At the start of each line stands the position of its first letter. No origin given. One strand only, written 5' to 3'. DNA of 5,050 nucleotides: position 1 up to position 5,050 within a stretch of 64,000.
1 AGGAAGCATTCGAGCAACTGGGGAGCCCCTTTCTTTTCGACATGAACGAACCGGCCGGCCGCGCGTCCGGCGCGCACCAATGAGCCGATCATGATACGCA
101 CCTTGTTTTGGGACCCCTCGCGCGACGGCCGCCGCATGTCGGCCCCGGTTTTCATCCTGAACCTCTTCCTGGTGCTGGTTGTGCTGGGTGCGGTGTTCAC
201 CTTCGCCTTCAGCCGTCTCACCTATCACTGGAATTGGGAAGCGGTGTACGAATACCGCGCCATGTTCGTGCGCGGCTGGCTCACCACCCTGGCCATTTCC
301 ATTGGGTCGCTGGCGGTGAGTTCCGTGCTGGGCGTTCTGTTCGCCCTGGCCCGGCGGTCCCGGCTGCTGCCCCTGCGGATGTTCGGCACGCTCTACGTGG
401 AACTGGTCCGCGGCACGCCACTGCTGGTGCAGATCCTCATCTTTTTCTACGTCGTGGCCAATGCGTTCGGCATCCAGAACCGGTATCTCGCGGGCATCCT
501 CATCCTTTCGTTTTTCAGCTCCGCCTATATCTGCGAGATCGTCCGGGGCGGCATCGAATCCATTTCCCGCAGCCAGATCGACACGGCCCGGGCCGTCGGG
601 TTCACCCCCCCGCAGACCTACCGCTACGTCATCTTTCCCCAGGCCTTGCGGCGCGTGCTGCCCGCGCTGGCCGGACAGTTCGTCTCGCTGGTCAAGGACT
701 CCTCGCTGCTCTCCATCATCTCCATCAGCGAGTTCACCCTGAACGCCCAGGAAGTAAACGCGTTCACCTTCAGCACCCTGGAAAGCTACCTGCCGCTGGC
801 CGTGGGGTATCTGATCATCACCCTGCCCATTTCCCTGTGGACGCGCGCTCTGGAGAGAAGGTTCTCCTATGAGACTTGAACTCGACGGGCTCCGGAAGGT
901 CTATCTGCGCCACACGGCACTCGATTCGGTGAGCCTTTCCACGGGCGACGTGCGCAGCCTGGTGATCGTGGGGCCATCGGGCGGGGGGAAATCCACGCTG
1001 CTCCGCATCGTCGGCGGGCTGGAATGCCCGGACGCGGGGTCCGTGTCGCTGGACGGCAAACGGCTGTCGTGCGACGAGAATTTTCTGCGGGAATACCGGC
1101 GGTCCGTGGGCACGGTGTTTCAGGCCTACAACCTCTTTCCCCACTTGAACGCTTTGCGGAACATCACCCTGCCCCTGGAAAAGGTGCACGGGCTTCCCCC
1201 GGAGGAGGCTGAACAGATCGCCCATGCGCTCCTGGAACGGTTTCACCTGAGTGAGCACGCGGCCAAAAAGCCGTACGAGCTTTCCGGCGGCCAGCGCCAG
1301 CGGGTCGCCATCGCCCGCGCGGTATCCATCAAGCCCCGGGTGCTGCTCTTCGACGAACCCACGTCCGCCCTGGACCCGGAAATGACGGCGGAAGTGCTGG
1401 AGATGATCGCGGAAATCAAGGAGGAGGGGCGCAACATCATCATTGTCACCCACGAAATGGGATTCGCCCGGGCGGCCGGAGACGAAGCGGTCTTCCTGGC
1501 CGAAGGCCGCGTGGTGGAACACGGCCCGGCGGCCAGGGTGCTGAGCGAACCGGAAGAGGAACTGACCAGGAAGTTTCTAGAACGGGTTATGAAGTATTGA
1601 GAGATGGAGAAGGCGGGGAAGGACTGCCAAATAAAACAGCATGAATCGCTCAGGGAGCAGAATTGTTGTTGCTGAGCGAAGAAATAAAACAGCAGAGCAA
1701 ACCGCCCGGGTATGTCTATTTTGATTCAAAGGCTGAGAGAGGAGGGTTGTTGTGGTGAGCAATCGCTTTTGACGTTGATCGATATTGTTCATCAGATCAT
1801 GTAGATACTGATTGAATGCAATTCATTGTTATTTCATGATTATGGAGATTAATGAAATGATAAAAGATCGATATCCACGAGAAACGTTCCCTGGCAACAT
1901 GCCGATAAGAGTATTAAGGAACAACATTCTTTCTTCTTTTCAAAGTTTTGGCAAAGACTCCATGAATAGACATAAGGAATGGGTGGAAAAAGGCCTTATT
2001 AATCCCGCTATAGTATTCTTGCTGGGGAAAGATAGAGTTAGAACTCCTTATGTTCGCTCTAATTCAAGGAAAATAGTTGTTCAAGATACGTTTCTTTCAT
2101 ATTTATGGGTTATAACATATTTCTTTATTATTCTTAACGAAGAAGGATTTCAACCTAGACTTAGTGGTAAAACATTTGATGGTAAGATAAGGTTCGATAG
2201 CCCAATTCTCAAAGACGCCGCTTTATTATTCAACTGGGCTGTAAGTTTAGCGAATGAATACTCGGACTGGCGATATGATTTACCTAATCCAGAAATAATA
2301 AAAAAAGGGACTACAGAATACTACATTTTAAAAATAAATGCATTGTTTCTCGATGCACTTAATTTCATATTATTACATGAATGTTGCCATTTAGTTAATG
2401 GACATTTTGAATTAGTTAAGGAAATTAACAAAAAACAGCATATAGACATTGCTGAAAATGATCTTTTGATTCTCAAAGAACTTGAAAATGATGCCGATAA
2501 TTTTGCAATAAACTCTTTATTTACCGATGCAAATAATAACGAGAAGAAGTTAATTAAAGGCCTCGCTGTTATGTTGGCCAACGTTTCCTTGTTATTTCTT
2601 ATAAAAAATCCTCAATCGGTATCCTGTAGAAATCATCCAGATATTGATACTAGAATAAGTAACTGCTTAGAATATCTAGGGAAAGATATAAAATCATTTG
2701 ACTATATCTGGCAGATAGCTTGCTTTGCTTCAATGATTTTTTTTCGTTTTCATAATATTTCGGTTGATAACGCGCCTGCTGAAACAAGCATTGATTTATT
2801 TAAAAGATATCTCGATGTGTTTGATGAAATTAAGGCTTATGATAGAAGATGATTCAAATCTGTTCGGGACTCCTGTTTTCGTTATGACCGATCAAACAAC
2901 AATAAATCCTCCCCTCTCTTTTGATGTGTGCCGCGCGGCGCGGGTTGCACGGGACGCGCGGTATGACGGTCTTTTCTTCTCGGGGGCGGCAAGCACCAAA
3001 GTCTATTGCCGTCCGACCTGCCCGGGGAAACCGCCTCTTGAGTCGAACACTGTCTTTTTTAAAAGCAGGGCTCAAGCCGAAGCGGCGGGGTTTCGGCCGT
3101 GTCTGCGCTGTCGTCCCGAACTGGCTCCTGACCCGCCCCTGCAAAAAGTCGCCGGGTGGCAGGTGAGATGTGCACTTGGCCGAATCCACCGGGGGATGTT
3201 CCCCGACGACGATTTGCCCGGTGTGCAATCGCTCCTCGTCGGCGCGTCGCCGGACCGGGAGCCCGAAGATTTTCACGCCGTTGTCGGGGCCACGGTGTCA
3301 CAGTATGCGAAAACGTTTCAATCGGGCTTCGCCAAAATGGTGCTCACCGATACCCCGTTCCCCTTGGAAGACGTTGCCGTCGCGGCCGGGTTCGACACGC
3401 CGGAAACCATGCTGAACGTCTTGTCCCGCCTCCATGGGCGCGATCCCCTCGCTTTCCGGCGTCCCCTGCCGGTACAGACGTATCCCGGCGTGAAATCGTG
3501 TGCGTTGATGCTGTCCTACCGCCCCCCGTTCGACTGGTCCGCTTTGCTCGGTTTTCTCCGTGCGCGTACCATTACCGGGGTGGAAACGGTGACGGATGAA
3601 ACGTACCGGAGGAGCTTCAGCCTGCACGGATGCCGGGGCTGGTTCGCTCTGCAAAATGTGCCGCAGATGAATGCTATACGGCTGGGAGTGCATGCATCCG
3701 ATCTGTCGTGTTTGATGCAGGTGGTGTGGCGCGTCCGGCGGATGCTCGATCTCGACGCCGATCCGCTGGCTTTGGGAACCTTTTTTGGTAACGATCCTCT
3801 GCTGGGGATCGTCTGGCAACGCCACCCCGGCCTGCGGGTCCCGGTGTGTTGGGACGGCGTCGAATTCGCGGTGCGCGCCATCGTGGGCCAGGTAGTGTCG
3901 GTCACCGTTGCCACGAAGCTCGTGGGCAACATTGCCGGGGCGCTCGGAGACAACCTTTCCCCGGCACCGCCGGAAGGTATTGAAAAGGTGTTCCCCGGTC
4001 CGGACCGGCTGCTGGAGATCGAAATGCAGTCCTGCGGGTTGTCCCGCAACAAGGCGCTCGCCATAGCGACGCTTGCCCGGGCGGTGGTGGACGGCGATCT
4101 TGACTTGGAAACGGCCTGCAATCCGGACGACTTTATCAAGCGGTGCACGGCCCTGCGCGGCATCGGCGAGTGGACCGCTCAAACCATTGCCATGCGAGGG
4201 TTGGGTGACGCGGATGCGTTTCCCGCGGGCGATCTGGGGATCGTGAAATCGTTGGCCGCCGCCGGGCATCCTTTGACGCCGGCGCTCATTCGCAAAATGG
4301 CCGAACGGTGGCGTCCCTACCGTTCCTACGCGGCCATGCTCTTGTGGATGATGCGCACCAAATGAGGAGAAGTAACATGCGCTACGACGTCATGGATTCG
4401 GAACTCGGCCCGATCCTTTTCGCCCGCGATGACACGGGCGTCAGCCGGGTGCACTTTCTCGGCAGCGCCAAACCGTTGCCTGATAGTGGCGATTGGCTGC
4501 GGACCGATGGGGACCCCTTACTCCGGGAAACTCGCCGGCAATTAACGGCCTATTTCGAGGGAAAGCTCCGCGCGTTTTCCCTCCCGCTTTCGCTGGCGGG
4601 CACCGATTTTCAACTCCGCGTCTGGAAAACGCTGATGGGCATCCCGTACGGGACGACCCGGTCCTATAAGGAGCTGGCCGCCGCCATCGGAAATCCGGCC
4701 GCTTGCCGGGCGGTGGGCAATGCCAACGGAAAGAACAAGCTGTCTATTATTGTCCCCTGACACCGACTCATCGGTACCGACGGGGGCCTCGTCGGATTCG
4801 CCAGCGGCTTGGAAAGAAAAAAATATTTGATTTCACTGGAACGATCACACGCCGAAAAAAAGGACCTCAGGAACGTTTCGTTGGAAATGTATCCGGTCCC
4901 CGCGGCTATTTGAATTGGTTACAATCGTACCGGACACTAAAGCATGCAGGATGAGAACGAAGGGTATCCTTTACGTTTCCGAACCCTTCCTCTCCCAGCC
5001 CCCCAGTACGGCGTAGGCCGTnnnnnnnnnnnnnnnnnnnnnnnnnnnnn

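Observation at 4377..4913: UGA codon at the catalytic cysteine of O6-alkylguanine-DNA alkyltransferase: candidate selenocysteine suicide-repair protein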

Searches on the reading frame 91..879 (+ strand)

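Call 25: search_protein_families(library=pfam, proteins=[window:91-879:+], max_evalue=0.00001)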
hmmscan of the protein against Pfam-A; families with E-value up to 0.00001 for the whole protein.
window:91-879:+ (262 aa): 1 family
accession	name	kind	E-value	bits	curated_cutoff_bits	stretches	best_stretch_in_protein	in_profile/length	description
PF00528.27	BPD_transp_1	-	1.8e-24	86.9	26.4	1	78-259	2-183/184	Binding-protein-dependent transport system inner membrane component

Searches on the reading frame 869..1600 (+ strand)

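Call 25: search_protein_families(library=pfam, proteins=[window:869-1600:+], max_evalue=0.00001)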
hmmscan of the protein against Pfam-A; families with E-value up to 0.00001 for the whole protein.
window:869-1600:+ (243 aa): 3 families
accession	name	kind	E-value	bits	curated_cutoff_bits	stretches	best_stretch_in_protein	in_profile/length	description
PF00005.33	ABC_tran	-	9e-32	111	25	1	19-166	2-137/137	ABC transporter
PF13304.12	AAA_21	-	8.8e-13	49.4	27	1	135-197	235-300/304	AAA domain, putative AbiEii toxin, Type IV TA system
PF02463.25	SMC_N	-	6.8e-07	29.4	40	0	137-205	136-206/220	RecF/RecN/SMC N terminal domain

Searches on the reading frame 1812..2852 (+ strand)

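Call 25: search_protein_families(library=pfam, proteins=[window:1812-2852:+], max_evalue=0.00001)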
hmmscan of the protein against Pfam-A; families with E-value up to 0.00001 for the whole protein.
window:1812-2852:+ (346 aa): 1 family
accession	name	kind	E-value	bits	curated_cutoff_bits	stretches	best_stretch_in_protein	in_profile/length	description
PF10463.15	Peptidase_U49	-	6.9e-08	32.8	23.9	1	88-201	1-112/202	Peptidase U49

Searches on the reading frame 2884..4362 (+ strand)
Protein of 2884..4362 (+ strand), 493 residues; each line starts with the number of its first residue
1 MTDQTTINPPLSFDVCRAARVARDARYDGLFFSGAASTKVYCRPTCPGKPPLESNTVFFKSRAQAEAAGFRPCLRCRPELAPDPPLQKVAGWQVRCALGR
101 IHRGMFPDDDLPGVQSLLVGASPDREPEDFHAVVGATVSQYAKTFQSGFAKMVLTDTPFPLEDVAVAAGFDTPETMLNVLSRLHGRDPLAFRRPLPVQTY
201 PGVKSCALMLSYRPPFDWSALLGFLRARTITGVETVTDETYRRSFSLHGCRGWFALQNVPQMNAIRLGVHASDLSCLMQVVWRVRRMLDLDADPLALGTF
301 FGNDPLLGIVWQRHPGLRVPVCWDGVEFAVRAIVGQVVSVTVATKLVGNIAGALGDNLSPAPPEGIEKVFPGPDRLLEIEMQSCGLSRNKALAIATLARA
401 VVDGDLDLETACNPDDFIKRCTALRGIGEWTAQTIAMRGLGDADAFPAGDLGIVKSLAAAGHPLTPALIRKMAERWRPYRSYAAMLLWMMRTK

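Call 7: search_protein_families(library=pfam, proteins=[window:2884-4362:+])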
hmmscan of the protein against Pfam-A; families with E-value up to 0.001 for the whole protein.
window:2884-4362:+ (493 aa): 3 families
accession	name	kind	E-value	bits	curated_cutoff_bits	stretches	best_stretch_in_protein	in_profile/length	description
PF06029.17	AlkA_N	-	5.5e-38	130.2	26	1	208-324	2-118/118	AlkA N-terminal domain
PF02805.21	Ada_Zn_binding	-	1e-24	86.7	23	1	16-79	2-65/65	Metal binding domain of Ada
PF12833.13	HTH_18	-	1.3e-05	25.8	33.6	1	122-193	8-79/80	Helix-turn-helix domain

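Call 51: search_protein_families(library=ncbifam, proteins=[window:2884-4362:+])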
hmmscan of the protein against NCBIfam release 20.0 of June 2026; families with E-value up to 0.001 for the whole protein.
window:2884-4362:+ (493 aa): 2 families
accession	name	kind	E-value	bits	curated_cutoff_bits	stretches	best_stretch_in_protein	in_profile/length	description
NF007641.0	PRK10308.1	equivalog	2.6e-56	191.4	229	1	209-489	3-273/285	DNA-3-methyladenine glycosylase 2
NF011964.0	PRK15435.1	equivalog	9.9e-14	51.1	345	1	16-81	12-77/354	bifunctional DNA-binding transcriptional regulator/O6-methylguanine-DNA methyltransferase Ada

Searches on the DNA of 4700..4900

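Call 62: search_rna_families(source=window, start=4700, end=4900, threshold=evalue, max_evalue=10)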
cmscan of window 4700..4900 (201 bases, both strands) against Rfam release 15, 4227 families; matches with E-value up to 10: 2.
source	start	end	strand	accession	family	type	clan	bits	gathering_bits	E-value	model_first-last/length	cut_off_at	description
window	4705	4786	+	RF03447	mir-1231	Gene; miRNA;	-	15.2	80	2.1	1-86/86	no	mir-1231 microRNA precursor family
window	4744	4871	-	RF02132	HOXB13-AS1_1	Gene; lncRNA;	-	11.5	60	2.1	1-136/136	no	HOXB13 antisense RNA 1 conserved region 1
